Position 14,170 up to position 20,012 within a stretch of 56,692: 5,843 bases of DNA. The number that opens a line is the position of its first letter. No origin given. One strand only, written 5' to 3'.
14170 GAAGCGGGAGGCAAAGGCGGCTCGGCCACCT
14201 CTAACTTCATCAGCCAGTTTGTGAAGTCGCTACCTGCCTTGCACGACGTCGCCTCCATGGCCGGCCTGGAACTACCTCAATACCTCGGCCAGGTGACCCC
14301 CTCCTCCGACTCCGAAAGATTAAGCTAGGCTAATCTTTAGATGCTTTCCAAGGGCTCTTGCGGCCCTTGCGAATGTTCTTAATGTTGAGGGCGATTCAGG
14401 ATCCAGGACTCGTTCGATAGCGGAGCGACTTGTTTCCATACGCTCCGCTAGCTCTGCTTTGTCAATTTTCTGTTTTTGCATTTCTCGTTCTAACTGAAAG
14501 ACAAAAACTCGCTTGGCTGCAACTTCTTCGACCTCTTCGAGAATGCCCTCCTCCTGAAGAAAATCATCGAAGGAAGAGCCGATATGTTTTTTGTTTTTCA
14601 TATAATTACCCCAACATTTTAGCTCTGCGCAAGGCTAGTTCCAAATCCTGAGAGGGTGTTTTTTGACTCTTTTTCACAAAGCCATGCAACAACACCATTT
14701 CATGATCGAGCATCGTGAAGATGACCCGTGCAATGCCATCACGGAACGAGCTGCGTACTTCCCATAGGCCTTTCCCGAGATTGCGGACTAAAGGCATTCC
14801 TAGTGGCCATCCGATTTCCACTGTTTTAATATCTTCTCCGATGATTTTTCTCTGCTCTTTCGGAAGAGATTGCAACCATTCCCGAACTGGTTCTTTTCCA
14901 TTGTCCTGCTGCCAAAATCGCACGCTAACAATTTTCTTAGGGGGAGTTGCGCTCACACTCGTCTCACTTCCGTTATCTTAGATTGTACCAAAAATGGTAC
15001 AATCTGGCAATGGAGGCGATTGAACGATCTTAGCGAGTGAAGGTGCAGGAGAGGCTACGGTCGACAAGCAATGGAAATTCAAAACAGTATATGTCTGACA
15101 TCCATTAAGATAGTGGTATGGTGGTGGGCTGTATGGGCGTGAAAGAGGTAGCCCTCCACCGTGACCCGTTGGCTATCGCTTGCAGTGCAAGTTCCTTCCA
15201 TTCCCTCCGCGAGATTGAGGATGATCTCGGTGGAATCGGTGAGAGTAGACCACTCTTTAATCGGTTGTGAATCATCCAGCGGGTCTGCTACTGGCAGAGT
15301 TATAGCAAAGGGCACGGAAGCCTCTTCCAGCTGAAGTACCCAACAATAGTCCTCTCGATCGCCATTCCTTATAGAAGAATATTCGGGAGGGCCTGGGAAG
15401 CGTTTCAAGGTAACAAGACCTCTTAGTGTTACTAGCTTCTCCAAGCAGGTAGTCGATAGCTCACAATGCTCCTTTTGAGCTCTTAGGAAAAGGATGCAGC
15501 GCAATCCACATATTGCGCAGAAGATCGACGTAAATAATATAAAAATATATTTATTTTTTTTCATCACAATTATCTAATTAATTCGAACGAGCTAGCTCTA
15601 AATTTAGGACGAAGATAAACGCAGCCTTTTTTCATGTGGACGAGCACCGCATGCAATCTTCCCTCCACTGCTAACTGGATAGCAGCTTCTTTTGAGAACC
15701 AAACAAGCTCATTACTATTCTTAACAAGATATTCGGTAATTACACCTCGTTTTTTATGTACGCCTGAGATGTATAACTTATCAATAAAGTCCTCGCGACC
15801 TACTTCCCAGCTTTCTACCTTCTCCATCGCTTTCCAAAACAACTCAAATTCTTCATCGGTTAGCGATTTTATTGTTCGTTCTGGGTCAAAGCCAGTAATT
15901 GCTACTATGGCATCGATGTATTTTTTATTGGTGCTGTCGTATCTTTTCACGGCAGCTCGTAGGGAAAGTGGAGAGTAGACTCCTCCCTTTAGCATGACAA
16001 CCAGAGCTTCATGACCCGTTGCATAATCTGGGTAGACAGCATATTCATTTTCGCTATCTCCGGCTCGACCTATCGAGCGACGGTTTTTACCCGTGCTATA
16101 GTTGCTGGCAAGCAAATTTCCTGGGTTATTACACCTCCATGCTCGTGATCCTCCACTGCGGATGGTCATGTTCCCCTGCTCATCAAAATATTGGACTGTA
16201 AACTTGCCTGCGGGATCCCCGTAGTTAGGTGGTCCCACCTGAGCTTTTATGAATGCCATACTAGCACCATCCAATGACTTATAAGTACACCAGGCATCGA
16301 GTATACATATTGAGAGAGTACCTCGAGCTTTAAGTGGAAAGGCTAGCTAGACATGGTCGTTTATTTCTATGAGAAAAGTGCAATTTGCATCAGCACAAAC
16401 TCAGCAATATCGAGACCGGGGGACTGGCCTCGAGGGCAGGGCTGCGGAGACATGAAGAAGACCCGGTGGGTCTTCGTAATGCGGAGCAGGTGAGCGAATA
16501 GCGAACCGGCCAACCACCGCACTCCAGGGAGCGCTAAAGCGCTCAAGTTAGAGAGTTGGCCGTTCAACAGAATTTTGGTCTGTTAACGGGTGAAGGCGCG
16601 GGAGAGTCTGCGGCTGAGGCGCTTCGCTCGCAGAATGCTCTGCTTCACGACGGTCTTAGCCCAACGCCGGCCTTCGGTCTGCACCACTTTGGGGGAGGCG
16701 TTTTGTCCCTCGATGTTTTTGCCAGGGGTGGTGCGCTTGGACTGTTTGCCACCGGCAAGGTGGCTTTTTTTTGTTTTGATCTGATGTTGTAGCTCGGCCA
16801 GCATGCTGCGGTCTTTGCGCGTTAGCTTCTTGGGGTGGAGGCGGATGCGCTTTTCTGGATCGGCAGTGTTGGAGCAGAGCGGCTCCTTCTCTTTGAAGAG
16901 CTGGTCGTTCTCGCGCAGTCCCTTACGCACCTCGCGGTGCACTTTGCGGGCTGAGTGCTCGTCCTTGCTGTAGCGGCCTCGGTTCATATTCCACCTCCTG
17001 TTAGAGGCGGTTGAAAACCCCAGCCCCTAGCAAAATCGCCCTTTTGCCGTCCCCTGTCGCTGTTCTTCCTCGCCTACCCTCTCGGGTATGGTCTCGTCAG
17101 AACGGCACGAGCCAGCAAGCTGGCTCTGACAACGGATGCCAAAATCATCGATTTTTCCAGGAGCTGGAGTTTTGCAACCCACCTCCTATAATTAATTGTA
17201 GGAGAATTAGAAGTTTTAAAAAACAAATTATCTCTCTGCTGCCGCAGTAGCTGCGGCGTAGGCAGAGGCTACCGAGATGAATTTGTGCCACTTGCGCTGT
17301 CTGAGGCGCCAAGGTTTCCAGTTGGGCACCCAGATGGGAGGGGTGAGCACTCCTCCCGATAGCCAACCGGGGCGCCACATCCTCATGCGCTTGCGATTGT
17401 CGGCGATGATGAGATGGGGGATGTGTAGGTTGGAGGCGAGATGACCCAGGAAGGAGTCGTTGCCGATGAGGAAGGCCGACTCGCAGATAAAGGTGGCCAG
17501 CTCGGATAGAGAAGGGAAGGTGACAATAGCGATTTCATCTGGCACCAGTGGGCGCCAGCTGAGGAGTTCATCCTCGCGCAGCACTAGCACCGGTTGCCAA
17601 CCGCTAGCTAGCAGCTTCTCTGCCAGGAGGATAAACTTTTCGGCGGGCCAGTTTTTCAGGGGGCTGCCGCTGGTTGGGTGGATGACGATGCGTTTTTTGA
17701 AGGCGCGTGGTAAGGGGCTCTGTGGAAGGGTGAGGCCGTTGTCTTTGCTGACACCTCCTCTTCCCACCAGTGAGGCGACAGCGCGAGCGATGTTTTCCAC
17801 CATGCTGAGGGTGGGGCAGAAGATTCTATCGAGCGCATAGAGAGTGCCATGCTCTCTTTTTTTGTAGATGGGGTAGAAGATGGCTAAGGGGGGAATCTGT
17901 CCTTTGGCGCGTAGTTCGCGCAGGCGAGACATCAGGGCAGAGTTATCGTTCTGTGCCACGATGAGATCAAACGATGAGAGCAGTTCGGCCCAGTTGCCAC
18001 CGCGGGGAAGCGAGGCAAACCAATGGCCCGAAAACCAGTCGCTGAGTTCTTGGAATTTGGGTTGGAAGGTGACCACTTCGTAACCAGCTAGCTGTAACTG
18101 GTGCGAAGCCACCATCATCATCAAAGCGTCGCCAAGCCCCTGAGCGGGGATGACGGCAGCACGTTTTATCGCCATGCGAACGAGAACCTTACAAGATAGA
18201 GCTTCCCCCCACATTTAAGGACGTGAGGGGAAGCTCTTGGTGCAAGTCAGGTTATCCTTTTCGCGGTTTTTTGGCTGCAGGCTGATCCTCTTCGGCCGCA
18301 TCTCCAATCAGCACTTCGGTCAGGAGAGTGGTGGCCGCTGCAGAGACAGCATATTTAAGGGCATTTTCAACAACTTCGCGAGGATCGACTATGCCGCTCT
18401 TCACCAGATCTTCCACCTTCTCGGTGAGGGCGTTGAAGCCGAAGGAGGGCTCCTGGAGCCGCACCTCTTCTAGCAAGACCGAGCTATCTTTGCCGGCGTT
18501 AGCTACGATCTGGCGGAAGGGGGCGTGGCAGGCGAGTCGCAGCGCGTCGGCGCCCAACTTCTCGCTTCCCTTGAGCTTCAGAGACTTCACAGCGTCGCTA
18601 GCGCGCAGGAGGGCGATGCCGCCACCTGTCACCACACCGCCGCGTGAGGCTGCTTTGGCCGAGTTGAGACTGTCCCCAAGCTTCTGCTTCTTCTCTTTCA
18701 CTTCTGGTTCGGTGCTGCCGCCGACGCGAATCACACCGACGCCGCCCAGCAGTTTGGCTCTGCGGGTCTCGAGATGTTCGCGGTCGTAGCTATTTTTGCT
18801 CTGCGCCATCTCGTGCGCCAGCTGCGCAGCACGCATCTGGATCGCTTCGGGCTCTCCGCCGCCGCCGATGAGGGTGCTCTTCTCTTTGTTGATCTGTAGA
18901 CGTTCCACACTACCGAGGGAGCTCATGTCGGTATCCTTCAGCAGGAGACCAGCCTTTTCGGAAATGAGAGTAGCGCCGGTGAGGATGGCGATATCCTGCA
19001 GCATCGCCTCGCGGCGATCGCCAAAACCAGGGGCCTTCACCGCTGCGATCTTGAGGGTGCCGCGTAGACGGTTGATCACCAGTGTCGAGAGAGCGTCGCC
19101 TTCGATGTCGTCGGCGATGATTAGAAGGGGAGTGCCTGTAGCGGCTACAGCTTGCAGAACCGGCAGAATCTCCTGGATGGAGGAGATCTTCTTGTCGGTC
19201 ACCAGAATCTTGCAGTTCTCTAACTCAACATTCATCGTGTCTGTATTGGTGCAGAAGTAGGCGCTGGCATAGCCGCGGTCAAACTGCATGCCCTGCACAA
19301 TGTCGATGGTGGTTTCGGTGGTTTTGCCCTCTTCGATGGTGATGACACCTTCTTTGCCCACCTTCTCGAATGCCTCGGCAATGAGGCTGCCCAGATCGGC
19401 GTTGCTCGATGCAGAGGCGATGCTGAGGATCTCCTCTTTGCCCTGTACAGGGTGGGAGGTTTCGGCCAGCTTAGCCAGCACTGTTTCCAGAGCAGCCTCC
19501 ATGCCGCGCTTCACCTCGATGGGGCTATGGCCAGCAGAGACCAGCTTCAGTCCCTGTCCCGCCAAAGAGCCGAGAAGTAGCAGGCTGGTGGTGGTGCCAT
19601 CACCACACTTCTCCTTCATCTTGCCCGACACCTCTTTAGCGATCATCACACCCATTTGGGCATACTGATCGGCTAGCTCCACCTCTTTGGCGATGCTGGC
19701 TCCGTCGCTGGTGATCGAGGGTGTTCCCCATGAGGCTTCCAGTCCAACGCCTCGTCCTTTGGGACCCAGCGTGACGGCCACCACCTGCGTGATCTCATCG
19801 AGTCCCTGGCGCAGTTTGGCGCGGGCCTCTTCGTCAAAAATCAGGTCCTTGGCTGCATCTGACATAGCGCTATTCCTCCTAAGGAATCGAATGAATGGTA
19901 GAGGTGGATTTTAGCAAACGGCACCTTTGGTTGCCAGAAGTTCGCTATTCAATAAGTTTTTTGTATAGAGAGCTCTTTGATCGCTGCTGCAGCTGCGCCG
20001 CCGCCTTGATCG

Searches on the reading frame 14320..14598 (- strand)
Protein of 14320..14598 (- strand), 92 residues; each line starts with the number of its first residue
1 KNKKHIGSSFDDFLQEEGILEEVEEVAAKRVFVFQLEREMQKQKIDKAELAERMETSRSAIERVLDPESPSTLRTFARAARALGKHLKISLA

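Call 101: search_protein_families(library=pfam, proteins=[window:14320-14598:-], max_evalue=0.01)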
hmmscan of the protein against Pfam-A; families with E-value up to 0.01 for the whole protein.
window:14320-14598:- (92 aa): 2 families
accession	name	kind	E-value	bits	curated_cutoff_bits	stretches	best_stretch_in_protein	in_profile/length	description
PF13560.12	HTH_31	-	0.0013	19.5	27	1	35-84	5-55/64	Helix-turn-helix domain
PF01381.28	HTH_3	-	0.0035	17.8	23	1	37-87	2-52/55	Helix-turn-helix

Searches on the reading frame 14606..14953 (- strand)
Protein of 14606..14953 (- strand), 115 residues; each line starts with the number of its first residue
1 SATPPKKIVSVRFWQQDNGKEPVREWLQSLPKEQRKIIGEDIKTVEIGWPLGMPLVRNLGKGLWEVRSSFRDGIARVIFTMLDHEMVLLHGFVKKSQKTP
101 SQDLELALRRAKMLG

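Call 101: search_protein_families(library=pfam, proteins=[window:14606-14953:-], max_evalue=0.01)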
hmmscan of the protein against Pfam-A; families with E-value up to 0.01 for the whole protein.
window:14606-14953:- (115 aa): 1 family
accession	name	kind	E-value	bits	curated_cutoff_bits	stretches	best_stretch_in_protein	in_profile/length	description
PF05973.20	Gp49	-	2.5e-23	82.4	23.9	1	25-112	1-90/90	Phage derived protein Gp49-like (DUF891)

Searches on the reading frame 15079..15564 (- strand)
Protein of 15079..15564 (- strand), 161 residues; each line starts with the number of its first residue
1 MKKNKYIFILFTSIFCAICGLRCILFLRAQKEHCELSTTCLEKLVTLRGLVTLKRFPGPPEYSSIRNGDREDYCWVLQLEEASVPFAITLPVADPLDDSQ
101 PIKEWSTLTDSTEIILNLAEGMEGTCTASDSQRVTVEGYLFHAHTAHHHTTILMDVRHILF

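Call 101: search_protein_families(library=pfam, proteins=[window:15079-15564:-], max_evalue=0.01)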
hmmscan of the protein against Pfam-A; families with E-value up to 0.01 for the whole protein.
window:15079-15564:- (161 aa): 1 family
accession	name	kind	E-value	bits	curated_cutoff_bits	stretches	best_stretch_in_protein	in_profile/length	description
PF14485.11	DUF4431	-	4.3e-09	36.5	24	1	132-159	20-47/48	Domain of unknown function (DUF4431)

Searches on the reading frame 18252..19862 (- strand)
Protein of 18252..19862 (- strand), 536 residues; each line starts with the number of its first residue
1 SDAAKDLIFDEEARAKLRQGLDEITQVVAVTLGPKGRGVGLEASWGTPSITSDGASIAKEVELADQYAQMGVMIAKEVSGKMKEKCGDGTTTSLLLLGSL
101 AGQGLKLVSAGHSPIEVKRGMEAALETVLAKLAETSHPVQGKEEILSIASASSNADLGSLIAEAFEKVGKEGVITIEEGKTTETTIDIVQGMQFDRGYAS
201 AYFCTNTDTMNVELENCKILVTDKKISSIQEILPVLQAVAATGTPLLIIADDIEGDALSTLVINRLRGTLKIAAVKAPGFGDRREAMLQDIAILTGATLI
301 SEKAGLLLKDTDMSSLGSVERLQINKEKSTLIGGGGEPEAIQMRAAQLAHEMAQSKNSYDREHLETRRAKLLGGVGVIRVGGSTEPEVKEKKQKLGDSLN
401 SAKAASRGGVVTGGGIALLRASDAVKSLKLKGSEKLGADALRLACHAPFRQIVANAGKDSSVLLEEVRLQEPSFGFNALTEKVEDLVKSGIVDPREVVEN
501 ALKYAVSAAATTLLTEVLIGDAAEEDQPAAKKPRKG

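Call 30: search_protein_families(library=pfam, proteins=[window:18252-19862:-], max_evalue=0.001)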
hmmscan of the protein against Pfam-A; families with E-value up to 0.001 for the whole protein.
window:18252-19862:- (536 aa): 1 family
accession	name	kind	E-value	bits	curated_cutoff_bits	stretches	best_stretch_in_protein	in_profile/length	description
PF00118.29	Cpn60_TCP1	-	9.8e-63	212.9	34.3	1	24-519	1-486/490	TCP-1/cpn60 chaperonin family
